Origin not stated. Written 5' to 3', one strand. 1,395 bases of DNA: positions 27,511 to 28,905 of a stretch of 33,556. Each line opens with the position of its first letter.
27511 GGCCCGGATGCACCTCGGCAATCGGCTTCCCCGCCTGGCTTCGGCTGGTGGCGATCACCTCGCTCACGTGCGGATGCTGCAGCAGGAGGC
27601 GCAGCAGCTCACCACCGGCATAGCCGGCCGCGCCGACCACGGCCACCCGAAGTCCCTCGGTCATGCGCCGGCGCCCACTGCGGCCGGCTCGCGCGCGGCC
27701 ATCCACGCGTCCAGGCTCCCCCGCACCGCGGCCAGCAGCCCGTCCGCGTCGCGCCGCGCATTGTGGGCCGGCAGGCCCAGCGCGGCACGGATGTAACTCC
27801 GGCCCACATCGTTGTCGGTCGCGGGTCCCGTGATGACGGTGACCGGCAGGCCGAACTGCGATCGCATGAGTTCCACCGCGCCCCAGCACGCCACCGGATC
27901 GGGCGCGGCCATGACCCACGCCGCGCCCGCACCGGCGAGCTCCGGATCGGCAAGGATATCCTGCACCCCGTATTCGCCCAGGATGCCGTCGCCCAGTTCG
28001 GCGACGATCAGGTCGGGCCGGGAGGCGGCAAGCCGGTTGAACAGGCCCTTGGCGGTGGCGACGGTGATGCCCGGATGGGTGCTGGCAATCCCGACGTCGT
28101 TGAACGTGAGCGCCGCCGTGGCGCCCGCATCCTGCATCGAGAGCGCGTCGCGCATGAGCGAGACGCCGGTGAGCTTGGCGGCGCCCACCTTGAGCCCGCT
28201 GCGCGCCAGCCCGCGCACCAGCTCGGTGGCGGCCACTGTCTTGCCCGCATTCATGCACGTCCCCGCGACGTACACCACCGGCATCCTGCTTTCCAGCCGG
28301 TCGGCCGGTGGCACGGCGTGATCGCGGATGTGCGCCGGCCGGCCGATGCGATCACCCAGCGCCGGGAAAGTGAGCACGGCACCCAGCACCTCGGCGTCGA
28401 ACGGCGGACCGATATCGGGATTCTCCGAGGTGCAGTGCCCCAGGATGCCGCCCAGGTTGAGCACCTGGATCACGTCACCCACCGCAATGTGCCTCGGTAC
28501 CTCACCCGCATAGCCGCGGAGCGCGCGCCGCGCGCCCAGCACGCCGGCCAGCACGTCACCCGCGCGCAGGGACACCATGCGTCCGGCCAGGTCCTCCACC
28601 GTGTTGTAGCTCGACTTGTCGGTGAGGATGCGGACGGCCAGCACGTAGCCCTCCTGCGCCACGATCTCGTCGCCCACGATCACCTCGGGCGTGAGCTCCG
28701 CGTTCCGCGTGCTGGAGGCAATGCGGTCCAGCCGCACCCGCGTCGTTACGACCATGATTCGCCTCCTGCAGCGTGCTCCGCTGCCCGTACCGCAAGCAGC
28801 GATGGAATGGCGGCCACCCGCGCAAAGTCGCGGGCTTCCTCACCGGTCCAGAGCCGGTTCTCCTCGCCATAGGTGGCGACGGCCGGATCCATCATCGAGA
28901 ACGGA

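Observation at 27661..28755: Uncharacterised P-loop-like protein locked into the arg operon: candidate non-orthologous N-acyl-glutamate synthase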

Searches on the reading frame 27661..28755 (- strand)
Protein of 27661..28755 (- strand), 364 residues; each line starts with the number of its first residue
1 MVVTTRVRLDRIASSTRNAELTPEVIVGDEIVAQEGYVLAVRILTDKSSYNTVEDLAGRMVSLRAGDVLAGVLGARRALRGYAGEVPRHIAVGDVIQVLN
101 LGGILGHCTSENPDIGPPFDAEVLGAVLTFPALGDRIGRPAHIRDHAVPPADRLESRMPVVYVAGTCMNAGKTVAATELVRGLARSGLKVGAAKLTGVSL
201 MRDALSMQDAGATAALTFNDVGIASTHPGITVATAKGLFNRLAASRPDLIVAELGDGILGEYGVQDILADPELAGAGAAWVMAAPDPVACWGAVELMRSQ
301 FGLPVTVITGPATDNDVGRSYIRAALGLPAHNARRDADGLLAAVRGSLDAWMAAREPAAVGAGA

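Call 3: search_protein_families(library=pfam, proteins=[window:27661-28755:-], max_evalue=1)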
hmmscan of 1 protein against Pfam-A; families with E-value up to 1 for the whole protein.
window:27661-28755:- (364 aa): 4 families
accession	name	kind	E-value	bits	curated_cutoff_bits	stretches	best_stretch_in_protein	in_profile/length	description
PF07755.17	DUF1611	-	0.00071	19.5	25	1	155-194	9-48/201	Domain of unknown function (DUF1611_C) P-loop domain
PF03205.20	MobB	-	0.0029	18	26.6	1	167-253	7-97/133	Molybdopterin guanine dinucleotide synthesis protein B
PF13500.12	AAA_26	-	0.093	13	27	1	161-193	3-35/198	AAA domain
PF01656.29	CbiA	-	0.12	12.7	25.4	1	163-195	3-35/125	CobQ/CobB/MinD/ParA nucleotide binding domain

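Call 4: search_protein_families(library=ncbifam, proteins=[window:27661-28755:-], max_evalue=1)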
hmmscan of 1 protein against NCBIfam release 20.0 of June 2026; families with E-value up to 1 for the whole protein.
window:27661-28755:- (364 aa): 4 families
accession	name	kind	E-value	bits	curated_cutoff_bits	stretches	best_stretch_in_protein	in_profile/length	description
TIGR00347.1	bioD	equivalog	0.0043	17.2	83.3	1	162-213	1-55/166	dethiobiotin synthase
TIGR00176.1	mobB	equivalog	0.011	15.8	76.2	1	167-226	7-71/155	molybdopterin-guanine dinucleotide biosynthesis protein B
NF001989.1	PRK00784.1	equivalog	0.068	11.8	273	1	161-191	3-33/480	cobyric acid synthase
TIGR00313.1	cobQ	equivalog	0.072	11.9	309.9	1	162-200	2-40/477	cobyric acid synthase CobQ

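Call 5: search_solved_structures(query=window:27661-28755:-, max_evalue=1, show_alignments=2)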
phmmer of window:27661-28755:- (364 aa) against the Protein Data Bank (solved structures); distinct sequences matched with E-value up to 1: 0.

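Call 6: find_homologous_proteins(query=window:27661-28755:-, max_evalue=0.001)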
Query window:27661-28755:- (364 aa): 3062 proteins with E <= 0.001 among 8000 candidates; the best 120 are listed.
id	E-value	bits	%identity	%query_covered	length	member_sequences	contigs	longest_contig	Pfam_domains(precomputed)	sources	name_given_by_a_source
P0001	3.0e-229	778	100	100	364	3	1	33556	-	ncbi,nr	ncbi:MAG TPA: hypothetical protein VFL88_06520 [Gemmatimonadales bacterium]|nr:hypothetical protein 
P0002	4.5e-217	738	95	100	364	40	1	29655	-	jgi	jgi:hypothetical protein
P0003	2.0e-205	700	89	100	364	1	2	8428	-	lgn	-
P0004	3.2e-205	699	91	99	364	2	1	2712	-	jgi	jgi:hypothetical protein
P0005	3.8e-204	696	90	99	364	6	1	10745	-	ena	-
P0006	9.9e-204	694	89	99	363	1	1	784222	-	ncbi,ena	-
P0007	3.8e-199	679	87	98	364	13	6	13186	-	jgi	jgi:hypothetical protein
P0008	6.1e-199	679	88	98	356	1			-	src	-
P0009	1.3e-198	678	88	100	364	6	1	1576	-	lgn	-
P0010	1.1e-197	674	86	99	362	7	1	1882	-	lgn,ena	-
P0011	1.8e-196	670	87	98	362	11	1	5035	-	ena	-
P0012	3.6e-195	666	86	98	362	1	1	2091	-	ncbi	-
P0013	9.7e-194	661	84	100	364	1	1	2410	-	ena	-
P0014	1.5e-193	661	88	93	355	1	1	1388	-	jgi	jgi:hypothetical protein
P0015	2.0e-193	660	84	99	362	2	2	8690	-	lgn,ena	-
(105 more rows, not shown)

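Call 8: find_related_loci(query=window:27661-28755:-, collection=genome_contigs, flank=10000)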
Query window:27661-28755:- (364 aa) in genome_contigs; peptide patterns used: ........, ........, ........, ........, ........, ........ (x = any residue, [..] = any of these).
587 stretches matched a pattern; 456 encode a relative of the query (tblastn E <= 1e-3); the best 80 are kept; 80 distinct loci.
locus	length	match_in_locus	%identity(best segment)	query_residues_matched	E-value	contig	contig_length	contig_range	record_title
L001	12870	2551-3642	97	1-364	0e+0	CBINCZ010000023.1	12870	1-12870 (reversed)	MAG TPA_asm: uncultured Gemmatimonadales bacterium isolate SRR16817064_metabat2_24 genome assembly, contig: ERZ27394172.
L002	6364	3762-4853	96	1-364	0e+0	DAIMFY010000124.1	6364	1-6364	MAG TPA_asm: Gemmatimonadales bacterium isolate CTOTU27532 NODE_2878_length_6364_cov_6.533048, whole genome shotgun sequ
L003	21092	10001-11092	96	1-364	0e+0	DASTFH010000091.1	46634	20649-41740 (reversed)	MAG TPA_asm: Gemmatimonadales bacterium isolate SMAG_U869 k141_1282357, whole genome shotgun sequence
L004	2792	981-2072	95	1-364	0e+0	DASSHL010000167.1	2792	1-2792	MAG TPA_asm: Gemmatimonadales bacterium isolate SMAG_U1058 k141_1221069, whole genome shotgun sequence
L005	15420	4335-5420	90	1-362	0e+0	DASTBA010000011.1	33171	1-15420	MAG TPA_asm: Gemmatimonadales bacterium isolate SMAG_U752 k141_990241, whole genome shotgun sequence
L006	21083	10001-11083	89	1-362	0e+0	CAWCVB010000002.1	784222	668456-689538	MAG: uncultured Gemmatimonadales bacterium isolate MFD01721.bin.2.149 genome assembly, contig: contig_19563, whole genom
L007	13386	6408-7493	84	1-362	0e+0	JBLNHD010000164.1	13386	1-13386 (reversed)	MAG: Gemmatimonadota bacterium isolate MAG3 PRJNA1005428_bin3_renamed_163, whole genome shotgun sequence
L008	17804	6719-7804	84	1-362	0e+0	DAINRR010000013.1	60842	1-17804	MAG TPA_asm: Gemmatimonadales bacterium isolate CTOTU27645 NODE_96_length_60842_cov_9.606413, whole genome shotgun seque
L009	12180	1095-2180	85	1-364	0e+0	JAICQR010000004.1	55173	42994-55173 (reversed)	MAG: Gemmatimonadales bacterium isolate TY_HY_2_bin.57 k141_2041942_length_55173_cov_12.1121, whole genome shotgun seque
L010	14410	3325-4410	85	1-364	0e+0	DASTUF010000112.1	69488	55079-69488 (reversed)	MAG TPA_asm: Gemmatimonadales bacterium isolate SMAG_U2325 k141_895638, whole genome shotgun sequence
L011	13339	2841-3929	83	1-362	0e+0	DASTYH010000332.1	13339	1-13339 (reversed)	MAG TPA_asm: Gemmatimonadales bacterium isolate SMAG_U2436 k141_611000, whole genome shotgun sequence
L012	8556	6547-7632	83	1-362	0e+0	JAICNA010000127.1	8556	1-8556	MAG: Gemmatimonadales bacterium isolate OF_bin.15 k141_2466585_length_8556_cov_10.9084, whole genome shotgun sequence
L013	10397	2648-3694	85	1-349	0e+0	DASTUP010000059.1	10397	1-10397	MAG TPA_asm: Gemmatimonadales bacterium isolate SMAG_U2335 k141_1238063, whole genome shotgun sequence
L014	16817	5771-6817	85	1-349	0e+0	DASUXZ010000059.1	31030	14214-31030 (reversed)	MAG TPA_asm: Gemmatimonadales bacterium isolate SMAG_U1882 k141_971114, whole genome shotgun sequence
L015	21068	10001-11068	81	1-356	0e+0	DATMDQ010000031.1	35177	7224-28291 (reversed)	MAG TPA_asm: Gemmatimonadales bacterium isolate SMAG_U13412 k141_4649007, whole genome shotgun sequence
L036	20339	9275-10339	81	1-355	0e+0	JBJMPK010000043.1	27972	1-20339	MAG: Gemmatimonadales bacterium isolate H1_16_all_fractions_metab_conc_20_65_10 k255_1066600, whole genome shotgun seque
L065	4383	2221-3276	80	1-352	0e+0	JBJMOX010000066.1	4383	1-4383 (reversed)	MAG: Gemmatimonadales bacterium isolate H1_18_all_fractions_conc_3_68_14 k255_1085043, whole genome shotgun sequence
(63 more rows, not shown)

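Call 14: search_protein_representatives(protein=window:27661-28755:-)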
Query: 364 residues. Proteins with E-value up to 0.001 (for the whole library): 1459; up to 1e-10: 924; up to 1e-30: 172. The best 150 are listed.
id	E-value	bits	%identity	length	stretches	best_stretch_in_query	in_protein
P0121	1.1e-120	419.5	59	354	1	5-346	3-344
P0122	4.4e-112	391.3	90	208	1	1-204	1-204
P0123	1.2e-101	356.9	52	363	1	6-358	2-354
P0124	4.5e-101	355.0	48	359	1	5-344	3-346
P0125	2.5e-95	336.2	58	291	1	71-359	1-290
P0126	2.6e-90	319.6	80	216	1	168-357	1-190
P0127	4.3e-89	315.7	50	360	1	7-341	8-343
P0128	2.3e-85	303.4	45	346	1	6-346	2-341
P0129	2.9e-79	283.3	45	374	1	4-350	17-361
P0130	1.0e-77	278.2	78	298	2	74-244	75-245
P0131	1.3e-77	277.9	47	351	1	3-340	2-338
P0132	3.3e-76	273.3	45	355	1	6-359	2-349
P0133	1.3e-75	271.3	45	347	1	7-344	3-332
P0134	2.2e-74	267.3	81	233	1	1-156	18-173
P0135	1.1e-72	261.7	46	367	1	5-345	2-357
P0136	1.5e-72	261.3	44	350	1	3-337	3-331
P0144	3.6e-66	240.3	47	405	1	5-287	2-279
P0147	2.4e-65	237.5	43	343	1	7-350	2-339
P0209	2.1e-44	168.7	33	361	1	4-342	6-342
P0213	3.3e-43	164.8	34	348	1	20-352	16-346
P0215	3.9e-43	164.5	32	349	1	6-331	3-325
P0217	1.2e-42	162.9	32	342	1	10-337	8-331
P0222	2.1e-41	158.8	37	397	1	13-335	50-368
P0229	1.5e-39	152.7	40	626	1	45-359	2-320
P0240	1.8e-38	149.2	38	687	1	7-330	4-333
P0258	4.3e-36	141.4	31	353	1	12-316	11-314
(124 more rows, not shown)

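Call 17: search_protein_families(library=pfam, proteins=[P0229, P0240, P0144, P0222], max_evalue=0.01)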
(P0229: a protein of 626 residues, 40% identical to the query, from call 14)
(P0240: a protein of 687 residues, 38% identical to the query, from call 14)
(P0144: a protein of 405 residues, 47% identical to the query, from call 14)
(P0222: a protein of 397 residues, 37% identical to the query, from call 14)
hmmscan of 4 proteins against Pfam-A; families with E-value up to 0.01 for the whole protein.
P0229 (626 aa): 2 families
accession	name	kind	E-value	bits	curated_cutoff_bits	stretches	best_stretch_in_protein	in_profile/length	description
PF00696.33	AA_kinase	-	5e-33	115.2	24.9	1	363-597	2-234/234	Amino acid kinase family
PF00702.32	Hydrolase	-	0.00045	21.1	26.4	1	196-306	45-157/191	haloacid dehalogenase-like hydrolase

P0240 (687 aa): 1 family
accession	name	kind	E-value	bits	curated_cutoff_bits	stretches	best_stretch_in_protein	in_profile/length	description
PF22698.1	Semialdhyde_dhC_1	-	4.2e-09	36.9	27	2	619-675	87-144/165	Semialdehyde dehydrogenase, dimerisation domain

P0144 (405 aa): 2 families
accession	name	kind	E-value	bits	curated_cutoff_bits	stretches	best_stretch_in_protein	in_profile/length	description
PF13500.12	AAA_26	-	0.0011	19.3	27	1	153-195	3-45/198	AAA domain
PF07755.17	DUF1611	-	0.0016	18.4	25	1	147-186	9-48/201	Domain of unknown function (DUF1611_C) P-loop domain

P0222 (397 aa): 3 families
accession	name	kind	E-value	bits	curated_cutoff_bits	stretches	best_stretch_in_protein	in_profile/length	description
PF03205.20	MobB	-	2.7e-05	24.5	26.6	1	191-246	1-60/133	Molybdopterin guanine dinucleotide synthesis protein B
PF01656.29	CbiA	-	0.00018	21.9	25.4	1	192-226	1-35/125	CobQ/CobB/MinD/ParA nucleotide binding domain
PF07755.17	DUF1611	-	0.00026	20.9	25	1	187-225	10-48/201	Domain of unknown function (DUF1611_C) P-loop domain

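Call 18: search_solved_structures(query=A1, max_evalue=10, show_alignments=3)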
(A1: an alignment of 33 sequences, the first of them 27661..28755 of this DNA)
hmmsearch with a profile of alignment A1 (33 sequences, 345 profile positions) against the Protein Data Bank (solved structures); distinct sequences matched with E-value up to 10: 31.
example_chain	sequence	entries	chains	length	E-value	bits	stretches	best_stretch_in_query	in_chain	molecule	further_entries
3fgn_A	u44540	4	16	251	0.00036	22.8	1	144-193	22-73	Dethiobiotin synthetase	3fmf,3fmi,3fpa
1rj9_A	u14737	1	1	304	0.0011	21.1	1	107-181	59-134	Signal Recognition Protein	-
5l3r_A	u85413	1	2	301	0.0016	20.7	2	143-179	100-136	Signal recognition particle 54 kDa protein, chloroplastic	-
2j7p_D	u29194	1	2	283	0.0016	20.7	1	107-181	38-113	CELL DIVISION PROTEIN FTSY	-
2cnw_D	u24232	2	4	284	0.0016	20.6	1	107-181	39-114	CELL DIVISION PROTEIN FTSY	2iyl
1okk_D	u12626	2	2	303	0.0019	20.4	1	107-181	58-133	CELL DIVISION PROTEIN FTSY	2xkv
2q9a_A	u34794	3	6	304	0.0019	20.4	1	107-181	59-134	Cell division protein ftsY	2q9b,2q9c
6cve_A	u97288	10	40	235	0.0036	19.5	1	149-193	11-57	ATP-dependent dethiobiotin synthetase BioD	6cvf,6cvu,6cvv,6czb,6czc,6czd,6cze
6nka_A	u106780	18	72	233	0.0043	19.2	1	150-193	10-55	ATP-dependent dethiobiotin synthetase BioD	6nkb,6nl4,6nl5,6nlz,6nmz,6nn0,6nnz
1dts_A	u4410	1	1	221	0.0045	19.2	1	152-185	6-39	DETHIOBIOTIN SYNTHETASE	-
1a82_A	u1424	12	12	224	0.0046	19.1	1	152-185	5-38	DETHIOBIOTIN SYNTHETASE | PROTEIN (DETHIOBIOTIN SYNTHETASE) | DETHIOBIOTIN SYNTHASE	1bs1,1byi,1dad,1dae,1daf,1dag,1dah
4oyh_A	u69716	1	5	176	0.0052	19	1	146-188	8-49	Molybdopterin-guanine dinucleotide biosynthesis protein B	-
4wop_A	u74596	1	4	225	0.011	17.9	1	150-193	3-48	ATP-dependent dethiobiotin synthetase BioD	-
4nkr_A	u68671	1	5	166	0.015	17.4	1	149-188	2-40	Molybdopterin-guanine dinucleotide biosynthesis protein B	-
5l3s_A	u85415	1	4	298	0.037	16.2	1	145-181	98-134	Signal recognition particle 54 kDa protein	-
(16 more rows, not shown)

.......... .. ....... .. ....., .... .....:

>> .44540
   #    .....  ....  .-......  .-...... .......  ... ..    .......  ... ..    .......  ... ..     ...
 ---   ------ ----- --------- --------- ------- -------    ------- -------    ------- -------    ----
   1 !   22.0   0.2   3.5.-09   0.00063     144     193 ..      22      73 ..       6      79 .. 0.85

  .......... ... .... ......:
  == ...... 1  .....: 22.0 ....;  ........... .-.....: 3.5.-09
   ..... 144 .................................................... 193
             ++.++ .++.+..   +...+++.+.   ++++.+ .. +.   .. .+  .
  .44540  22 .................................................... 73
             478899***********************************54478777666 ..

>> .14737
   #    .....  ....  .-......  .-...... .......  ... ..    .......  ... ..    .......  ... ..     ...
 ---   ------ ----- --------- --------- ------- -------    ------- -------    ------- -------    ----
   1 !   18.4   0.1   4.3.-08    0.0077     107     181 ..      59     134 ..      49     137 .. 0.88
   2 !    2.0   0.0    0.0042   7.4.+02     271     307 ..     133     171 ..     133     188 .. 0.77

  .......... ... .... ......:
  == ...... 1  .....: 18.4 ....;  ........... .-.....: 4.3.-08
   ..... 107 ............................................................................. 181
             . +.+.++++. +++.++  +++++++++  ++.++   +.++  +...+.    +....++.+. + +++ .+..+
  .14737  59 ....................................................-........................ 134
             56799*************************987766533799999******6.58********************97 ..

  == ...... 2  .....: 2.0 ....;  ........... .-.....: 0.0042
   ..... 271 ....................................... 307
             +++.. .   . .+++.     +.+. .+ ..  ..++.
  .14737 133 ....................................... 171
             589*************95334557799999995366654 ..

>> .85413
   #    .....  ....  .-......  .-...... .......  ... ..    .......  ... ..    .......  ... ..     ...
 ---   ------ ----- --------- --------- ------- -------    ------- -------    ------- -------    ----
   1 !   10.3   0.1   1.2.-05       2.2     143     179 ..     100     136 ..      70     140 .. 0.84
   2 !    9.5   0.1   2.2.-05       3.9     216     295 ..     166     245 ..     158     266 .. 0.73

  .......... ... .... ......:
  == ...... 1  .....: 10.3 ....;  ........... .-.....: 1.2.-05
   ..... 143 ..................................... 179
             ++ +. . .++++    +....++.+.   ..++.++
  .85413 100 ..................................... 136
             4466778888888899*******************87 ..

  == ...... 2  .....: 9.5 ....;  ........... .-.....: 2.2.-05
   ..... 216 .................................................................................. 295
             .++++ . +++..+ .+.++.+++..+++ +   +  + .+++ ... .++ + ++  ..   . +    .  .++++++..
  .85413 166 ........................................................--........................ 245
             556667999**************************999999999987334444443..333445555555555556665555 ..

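Call 28: find_encoding_contigs(protein=P0229, flank=8000, max_places=4)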
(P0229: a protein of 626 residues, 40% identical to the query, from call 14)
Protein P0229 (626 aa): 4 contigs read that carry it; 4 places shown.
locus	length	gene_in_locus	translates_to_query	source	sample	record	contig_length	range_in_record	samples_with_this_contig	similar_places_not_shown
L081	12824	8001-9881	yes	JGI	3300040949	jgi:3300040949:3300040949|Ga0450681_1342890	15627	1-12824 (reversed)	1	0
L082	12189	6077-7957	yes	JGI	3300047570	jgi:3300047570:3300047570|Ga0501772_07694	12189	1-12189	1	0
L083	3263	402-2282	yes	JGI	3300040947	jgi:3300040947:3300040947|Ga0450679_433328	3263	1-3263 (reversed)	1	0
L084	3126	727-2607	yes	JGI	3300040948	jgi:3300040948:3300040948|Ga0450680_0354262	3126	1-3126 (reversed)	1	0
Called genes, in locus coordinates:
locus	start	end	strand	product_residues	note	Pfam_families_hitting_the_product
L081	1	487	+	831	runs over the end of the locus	-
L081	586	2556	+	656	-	PF17804:TSP_NTD, PF00595:PDZ, PF03572:Peptidase_S41, PF11818:DUF3340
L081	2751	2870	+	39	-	-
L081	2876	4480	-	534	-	-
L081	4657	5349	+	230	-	-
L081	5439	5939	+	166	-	-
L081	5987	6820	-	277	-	-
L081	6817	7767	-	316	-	PF00491:Arginase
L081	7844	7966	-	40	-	-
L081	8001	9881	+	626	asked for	PF00696:AA_kinase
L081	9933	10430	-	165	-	PF00578:AhpC-TSA, PF08534:Redoxin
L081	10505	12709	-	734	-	PF16656:Pur_ac_phosph_N, PF00149:Metallophos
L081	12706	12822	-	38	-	?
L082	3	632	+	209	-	?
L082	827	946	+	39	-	-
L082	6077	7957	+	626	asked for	PF00696:AA_kinase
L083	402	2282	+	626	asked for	PF00696:AA_kinase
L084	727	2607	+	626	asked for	PF00696:AA_kinase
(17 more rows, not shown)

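Call 29: find_encoding_contigs(protein=P0215, flank=8000, max_places=4)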
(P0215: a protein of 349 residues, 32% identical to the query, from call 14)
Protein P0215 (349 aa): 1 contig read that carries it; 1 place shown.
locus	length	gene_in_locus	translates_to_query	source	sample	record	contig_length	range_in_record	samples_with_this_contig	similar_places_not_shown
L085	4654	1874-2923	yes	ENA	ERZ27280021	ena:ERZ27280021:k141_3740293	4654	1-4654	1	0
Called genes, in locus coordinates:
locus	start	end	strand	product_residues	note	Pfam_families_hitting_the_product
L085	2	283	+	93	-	?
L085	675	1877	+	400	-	PF00764:Arginosuc_synth, PF06508:QueC (weak), PF20979:Arginosuc_syn_C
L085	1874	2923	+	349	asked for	-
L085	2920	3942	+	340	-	PF02729:OTCace_N, PF00185:OTCace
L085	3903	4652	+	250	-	?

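Call 30: find_encoding_contigs(protein=P0240, flank=8000, max_places=3)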
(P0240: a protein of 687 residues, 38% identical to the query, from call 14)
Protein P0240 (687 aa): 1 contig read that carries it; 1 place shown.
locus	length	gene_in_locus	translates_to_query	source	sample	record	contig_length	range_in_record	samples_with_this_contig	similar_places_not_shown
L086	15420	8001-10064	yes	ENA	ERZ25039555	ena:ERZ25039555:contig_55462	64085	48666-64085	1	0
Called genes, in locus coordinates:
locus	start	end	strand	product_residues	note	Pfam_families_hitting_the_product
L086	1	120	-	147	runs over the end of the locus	PF04314:LpqE-like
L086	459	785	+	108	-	-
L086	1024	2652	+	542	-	-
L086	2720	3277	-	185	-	-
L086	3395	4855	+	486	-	PF00069:Pkinase, PF07714:PK_Tyr_Ser-Thr, PF00069:Pkinase, PF17667:Pkinase_fungal (weak)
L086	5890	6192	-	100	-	-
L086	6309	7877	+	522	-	PF01316:Arg_repressor, PF00764:Arginosuc_synth (weak)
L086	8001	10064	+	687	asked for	PF22698:Semialdhyde_dhC_1 (faint)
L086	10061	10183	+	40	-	-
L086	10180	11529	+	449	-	PF00202:Aminotran_3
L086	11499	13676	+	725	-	PF00185:OTCace, PF00696:AA_kinase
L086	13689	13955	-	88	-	-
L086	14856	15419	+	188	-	?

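Call 31: find_encoding_contigs(protein=P0217, flank=8000, max_places=3)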
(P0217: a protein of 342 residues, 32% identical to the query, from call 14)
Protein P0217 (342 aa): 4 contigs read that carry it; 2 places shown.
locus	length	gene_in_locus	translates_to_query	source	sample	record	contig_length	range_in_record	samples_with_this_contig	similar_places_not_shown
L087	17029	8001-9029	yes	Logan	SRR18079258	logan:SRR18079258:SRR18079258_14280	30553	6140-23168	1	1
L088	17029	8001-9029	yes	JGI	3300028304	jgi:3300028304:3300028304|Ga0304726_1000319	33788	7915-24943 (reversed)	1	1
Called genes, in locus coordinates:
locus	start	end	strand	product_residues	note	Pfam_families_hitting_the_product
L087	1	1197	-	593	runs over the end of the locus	PF00999:Na_H_Exchanger, PF02254:TrkA_N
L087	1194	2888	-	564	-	PF00999:Na_H_Exchanger, PF02254:TrkA_N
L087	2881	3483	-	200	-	PF01300:Sua5_yciO_yrdC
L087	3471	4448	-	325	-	PF00814:TsaD, PF22521:HypF_C_2 (weak)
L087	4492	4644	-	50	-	PF01599:Ribosomal_S27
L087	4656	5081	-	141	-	PF01282:Ribosomal_S24e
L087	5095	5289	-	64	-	PF06093:Spt4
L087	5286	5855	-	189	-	PF03876:SHS2_Rpb7-N, PF00575:S1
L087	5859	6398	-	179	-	PF00719:Pyrophosphatase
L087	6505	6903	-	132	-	PF18477:PIN_9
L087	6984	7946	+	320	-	PF24827:AstE_AspA_cat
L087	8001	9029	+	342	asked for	PF01656:CbiA (faint)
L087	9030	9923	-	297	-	PF02750:Synapsin_C (weak), PF14397:ATPgrasp_ST (faint), PF02655:ATP-grasp_3, PF02786:CPSase_L_D2 (faint), PF02955:GSH-S_ATP, PF08443:RimK, PF07478:Dala_Dala_lig_C (weak)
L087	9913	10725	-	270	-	-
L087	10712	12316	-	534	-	PF13529:Peptidase_C39_2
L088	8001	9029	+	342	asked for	PF01656:CbiA (faint)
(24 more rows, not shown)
